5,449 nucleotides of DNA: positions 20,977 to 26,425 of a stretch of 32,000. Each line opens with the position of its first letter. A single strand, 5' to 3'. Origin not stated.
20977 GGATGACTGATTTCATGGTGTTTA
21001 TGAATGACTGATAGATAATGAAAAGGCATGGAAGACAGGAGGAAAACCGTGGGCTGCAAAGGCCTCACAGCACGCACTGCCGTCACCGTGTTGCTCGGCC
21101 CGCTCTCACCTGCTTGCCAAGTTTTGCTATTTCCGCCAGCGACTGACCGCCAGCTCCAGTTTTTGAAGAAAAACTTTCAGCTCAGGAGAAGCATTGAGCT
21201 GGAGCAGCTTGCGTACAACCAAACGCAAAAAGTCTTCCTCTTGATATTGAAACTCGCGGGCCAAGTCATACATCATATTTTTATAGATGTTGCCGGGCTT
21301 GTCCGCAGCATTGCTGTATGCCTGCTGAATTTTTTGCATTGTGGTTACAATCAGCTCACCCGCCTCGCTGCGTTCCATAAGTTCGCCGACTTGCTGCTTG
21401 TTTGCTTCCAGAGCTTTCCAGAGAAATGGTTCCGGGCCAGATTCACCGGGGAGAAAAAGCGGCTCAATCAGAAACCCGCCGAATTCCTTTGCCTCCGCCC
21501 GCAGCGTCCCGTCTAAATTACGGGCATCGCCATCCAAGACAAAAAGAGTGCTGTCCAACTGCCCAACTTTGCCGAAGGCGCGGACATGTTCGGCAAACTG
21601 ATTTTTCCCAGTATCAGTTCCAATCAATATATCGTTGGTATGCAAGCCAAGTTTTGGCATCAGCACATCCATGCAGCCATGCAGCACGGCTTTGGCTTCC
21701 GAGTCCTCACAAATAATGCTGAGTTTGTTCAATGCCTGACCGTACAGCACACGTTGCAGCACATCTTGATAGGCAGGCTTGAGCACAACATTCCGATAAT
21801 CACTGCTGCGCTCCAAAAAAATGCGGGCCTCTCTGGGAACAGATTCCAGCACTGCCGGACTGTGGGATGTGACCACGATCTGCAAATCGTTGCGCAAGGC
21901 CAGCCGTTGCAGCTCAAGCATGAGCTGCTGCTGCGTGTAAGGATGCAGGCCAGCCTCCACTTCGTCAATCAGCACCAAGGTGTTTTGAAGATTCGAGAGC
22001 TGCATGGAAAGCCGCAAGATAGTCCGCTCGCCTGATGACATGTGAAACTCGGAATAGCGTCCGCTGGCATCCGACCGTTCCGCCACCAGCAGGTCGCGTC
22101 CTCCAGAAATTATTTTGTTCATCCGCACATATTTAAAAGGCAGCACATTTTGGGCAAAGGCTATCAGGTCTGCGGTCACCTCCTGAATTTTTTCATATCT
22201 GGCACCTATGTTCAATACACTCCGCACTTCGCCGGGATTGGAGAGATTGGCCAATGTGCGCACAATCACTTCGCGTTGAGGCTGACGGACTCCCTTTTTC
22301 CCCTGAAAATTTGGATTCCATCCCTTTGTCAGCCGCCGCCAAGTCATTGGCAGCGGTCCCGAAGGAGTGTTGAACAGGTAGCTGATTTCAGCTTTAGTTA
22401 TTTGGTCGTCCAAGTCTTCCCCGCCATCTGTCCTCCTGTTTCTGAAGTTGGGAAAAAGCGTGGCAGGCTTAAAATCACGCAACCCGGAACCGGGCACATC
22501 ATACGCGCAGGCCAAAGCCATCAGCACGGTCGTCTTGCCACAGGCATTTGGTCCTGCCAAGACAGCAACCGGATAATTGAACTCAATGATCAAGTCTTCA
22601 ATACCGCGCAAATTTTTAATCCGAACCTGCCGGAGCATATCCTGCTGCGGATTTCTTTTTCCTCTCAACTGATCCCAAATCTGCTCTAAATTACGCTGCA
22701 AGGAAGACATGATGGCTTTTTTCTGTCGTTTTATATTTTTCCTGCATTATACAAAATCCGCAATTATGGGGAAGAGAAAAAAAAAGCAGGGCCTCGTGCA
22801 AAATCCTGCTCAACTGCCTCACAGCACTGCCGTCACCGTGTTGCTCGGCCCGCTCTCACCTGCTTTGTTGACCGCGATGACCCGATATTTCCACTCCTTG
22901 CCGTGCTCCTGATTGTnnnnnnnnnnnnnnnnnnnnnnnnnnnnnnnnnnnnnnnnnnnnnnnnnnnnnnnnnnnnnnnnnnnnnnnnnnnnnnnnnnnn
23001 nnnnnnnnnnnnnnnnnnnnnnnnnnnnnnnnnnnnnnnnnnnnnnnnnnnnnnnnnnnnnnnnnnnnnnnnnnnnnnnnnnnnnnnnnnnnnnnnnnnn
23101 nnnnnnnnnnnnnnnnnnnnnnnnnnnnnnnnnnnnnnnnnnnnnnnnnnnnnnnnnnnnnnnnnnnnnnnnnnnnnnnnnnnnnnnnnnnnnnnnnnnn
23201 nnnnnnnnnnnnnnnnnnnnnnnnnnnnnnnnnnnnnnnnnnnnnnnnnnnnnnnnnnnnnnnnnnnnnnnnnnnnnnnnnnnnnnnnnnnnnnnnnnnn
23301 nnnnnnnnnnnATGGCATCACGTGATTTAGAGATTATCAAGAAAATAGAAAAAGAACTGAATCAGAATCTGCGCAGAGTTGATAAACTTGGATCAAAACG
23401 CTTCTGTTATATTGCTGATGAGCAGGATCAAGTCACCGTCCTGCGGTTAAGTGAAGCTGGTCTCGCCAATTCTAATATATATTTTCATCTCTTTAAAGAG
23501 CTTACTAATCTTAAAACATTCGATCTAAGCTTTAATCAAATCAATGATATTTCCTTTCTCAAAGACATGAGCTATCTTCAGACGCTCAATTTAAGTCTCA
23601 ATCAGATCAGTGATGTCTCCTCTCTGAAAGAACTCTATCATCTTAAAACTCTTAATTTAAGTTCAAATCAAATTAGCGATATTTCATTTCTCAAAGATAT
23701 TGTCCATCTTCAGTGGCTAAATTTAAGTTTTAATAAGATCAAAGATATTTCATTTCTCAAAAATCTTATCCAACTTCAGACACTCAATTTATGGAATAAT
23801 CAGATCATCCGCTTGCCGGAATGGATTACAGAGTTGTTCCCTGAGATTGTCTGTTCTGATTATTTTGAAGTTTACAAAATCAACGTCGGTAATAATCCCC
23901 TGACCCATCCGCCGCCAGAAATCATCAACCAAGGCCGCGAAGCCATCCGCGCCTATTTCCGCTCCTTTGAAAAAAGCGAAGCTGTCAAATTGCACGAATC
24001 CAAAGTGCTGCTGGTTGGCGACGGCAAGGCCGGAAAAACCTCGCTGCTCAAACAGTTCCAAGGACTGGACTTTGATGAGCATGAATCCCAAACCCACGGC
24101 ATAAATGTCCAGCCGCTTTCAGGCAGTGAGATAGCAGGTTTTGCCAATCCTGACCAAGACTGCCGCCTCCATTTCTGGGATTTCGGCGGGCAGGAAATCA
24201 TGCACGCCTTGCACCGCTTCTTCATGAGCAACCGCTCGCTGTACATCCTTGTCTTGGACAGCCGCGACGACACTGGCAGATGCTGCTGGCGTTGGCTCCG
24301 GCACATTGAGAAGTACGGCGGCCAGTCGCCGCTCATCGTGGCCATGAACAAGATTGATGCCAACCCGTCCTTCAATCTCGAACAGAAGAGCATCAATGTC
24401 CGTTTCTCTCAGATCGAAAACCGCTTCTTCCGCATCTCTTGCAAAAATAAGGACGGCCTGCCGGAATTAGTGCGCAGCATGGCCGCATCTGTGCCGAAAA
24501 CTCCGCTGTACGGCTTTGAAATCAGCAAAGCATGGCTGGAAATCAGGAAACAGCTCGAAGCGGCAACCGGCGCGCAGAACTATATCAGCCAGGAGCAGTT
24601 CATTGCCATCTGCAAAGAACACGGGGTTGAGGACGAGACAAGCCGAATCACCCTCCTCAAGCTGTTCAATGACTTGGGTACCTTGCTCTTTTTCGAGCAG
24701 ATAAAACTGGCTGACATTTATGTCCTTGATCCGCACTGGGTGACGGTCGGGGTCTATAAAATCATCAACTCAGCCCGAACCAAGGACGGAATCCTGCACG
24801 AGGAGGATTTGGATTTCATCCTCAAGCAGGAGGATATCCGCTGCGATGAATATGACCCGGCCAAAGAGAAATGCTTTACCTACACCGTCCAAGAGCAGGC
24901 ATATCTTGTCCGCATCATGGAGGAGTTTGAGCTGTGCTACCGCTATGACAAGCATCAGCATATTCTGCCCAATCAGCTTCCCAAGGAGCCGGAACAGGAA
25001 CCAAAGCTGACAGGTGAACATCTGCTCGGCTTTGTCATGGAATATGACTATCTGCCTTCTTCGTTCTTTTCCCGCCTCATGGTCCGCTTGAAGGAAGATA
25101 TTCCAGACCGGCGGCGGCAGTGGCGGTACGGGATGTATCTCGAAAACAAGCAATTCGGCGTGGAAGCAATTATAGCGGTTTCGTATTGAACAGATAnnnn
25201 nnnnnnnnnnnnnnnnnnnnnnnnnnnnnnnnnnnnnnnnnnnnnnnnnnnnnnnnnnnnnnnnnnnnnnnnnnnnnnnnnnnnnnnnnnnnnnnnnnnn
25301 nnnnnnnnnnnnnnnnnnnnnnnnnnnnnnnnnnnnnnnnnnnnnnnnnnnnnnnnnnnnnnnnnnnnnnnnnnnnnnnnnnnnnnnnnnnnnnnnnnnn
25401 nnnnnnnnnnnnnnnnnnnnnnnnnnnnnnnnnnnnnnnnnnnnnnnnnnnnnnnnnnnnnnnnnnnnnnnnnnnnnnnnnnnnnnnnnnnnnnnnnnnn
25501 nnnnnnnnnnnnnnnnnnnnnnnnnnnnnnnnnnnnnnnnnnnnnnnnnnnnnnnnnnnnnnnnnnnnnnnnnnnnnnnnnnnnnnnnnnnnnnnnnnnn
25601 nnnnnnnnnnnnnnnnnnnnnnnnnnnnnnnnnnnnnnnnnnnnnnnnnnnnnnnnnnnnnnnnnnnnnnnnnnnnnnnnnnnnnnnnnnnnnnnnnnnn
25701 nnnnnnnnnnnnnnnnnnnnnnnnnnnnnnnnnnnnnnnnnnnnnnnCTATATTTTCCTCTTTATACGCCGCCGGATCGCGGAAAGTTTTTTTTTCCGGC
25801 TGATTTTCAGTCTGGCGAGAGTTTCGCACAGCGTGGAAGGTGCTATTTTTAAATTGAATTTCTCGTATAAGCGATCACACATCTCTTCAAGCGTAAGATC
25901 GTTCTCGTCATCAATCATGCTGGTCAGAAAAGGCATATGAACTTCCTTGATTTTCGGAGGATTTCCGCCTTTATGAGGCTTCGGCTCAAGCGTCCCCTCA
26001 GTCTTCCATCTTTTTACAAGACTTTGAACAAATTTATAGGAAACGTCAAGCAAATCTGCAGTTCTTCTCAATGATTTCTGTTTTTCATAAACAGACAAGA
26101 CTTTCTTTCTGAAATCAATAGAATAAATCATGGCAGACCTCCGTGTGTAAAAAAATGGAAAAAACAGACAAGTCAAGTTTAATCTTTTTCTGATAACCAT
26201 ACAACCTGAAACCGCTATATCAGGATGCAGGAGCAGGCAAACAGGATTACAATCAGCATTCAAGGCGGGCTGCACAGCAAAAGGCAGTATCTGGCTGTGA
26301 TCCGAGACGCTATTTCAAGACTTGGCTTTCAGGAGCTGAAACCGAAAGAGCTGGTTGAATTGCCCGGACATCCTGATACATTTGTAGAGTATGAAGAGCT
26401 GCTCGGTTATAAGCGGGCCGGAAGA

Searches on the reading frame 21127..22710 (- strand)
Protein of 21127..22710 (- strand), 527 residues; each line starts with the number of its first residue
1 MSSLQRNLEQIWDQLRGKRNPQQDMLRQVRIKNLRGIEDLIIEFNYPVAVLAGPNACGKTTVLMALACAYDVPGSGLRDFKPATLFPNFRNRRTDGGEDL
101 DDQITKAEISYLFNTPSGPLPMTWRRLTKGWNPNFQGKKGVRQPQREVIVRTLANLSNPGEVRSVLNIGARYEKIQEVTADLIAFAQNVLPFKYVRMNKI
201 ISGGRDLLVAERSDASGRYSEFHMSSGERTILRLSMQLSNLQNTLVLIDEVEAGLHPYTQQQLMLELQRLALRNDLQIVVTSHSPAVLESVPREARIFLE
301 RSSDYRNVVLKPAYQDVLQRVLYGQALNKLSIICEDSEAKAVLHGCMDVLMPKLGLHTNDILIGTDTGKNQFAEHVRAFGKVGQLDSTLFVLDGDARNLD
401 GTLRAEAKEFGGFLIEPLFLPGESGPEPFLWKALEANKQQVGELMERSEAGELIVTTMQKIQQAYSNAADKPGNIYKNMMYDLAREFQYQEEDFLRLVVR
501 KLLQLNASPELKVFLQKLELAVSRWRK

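Call 22: search_protein_families(library=pfam, proteins=[window:21127-22710:-], max_evalue=0.00001)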
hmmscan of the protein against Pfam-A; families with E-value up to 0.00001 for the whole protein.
window:21127-22710:- (527 aa): 4 families
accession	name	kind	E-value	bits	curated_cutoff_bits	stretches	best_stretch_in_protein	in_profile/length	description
PF13304.12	AAA_21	-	1.2e-20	75.3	27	1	48-289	1-304/304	AAA domain, putative AbiEii toxin, Type IV TA system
PF13175.12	AAA_15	-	1.6e-19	71.2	32.1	2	229-287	306-373/374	AAA ATPase domain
PF02463.25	SMC_N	-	2.7e-10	40.5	40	1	25-300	1-214/220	RecF/RecN/SMC N terminal domain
PF13476.12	AAA_23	-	4.2e-09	37.8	27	1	29-69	2-42/201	AAA domain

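Call 70: search_protein_families(library=padloc, proteins=[window:21127-22710:-], max_evalue=0.00001)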
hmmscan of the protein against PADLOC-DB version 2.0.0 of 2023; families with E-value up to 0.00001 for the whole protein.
window:21127-22710:- (527 aa): 121 families (the best 25 are shown)
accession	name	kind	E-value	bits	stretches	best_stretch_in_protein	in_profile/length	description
PDLC04149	HEC-04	-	3.8e-37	126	1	20-477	21-448/494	-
PDLC02914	ATPase-Toprim_I-B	-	6.1e-23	79.7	1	179-399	140-357/443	-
PDLC02980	AriA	-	6.2e-23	80.2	1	48-289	1-304/304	-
PDLC00278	PtuA1|PtuA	-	6.4e-23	79.7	2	243-322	288-367/436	AAA ATPase domain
PDLC02979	AriA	-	1.1e-22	79.4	2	223-287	299-372/373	-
PDLC02981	AriAB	-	1.6e-21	74.7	2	26-72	3-49/694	-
PDLC02913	ATPase_I-A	-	7.5e-21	72.8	2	244-314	365-431/508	-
PDLC00271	PtuA1|PtuA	-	2.4e-20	71.5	2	242-305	278-337/421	AAA ATPase domain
PDLC04135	mad3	-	5.6e-20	70.2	2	203-293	244-331/374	mads_3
PDLC00299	PtuA1|PtuA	-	5.8e-20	69.8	2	244-315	379-448/535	AAA ATPase domain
PDLC00289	PtuA1|PtuA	-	7.3e-20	69.4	1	223-310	227-314/404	AAA ATPase domain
PDLC00310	PtuA1|PtuA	-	7.5e-20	69.4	1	241-314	289-360/443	AAA ATPase domain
PDLC00311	PtuA1|PtuA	-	2.8e-18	64.2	2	244-304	309-367/455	AAA ATPase domain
PDLC02335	AbiLi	-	2.9e-18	64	1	17-302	41-254/326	AbiLi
PDLC00083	GajA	-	7.1e-18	62.3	2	26-114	3-89/639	AAA ATPase domain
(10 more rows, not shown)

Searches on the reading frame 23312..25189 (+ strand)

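Call 22: search_protein_families(library=pfam, proteins=[window:23312-25189:+], max_evalue=0.00001)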
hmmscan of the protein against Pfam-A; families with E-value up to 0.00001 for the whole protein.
window:23312-25189:+ (625 aa): 9 families
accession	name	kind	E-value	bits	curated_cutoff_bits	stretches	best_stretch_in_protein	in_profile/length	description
PF16095.11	COR-A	-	7.2e-32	110.7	35.3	1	406-553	2-140/143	C-terminal of Roc, COR-A domain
PF08477.19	Roc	-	4.1e-31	108.1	27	1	231-349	1-119/119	Ras of Complex, Roc, domain of DAPkinase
PF12799.13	LRR_4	-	5.1e-21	74.7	27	2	89-128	3-43/44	Leucine Rich repeats (2 copies)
PF00071.28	Ras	-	3.7e-15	56.3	21.6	1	231-394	1-160/162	Ras family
PF13855.12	LRR_8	-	6.5e-12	45.5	27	1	103-143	19-61/61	Leucine rich repeat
PF00025.27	Arf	-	1.8e-11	44.2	22.3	1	227-386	12-166/174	ADP-ribosylation factor family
PF13516.12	LRR_6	-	2.4e-09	37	23.4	0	110-123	4-17/24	Leucine Rich repeat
PF00560.39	LRR_1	-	3.9e-09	35.3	20.6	0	154-174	1-22/23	Leucine Rich Repeat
PF25497.1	COR-B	-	1.7e-08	34.8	27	1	571-620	3-50/145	C-terminal of Roc, COR-B domain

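Call 70: search_protein_families(library=padloc, proteins=[window:23312-25189:+], max_evalue=0.00001)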
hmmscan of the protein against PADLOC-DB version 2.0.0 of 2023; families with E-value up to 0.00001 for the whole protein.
window:23312-25189:+ (625 aa): 0 families

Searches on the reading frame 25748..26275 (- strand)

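Call 23: search_protein_families(library=pfam, proteins=[window:25748-26275:-], max_evalue=1)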
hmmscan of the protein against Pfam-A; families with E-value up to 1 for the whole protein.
window:25748-26275:- (175 aa): 7 families
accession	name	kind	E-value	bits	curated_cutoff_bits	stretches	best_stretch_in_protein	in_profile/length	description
PF13565.12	HTH_32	-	3.3e-08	34.4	33.7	1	83-149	2-69/73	Homeodomain-like domain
PF01710.22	HTH_Tnp_IS630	-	1.2e-06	29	21.3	1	49-173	1-111/119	Transposase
PF13518.12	HTH_28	-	4.5e-06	27.1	25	1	55-103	1-51/52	Helix-turn-helix domain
PF13551.12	HTH_29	-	3.2e-05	24.4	28.1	1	56-108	1-55/64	Winged helix-turn helix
PF13384.12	HTH_23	-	0.00038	20.6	24.6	1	63-94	14-45/50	Homeodomain-like domain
PF25787.1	HTH_SB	-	0.016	15.4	43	1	52-95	8-51/53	Sleeping Beauty transposase HTH domain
PF13592.12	HTH_33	-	0.085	12.9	25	1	127-162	5-40/60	Winged helix-turn helix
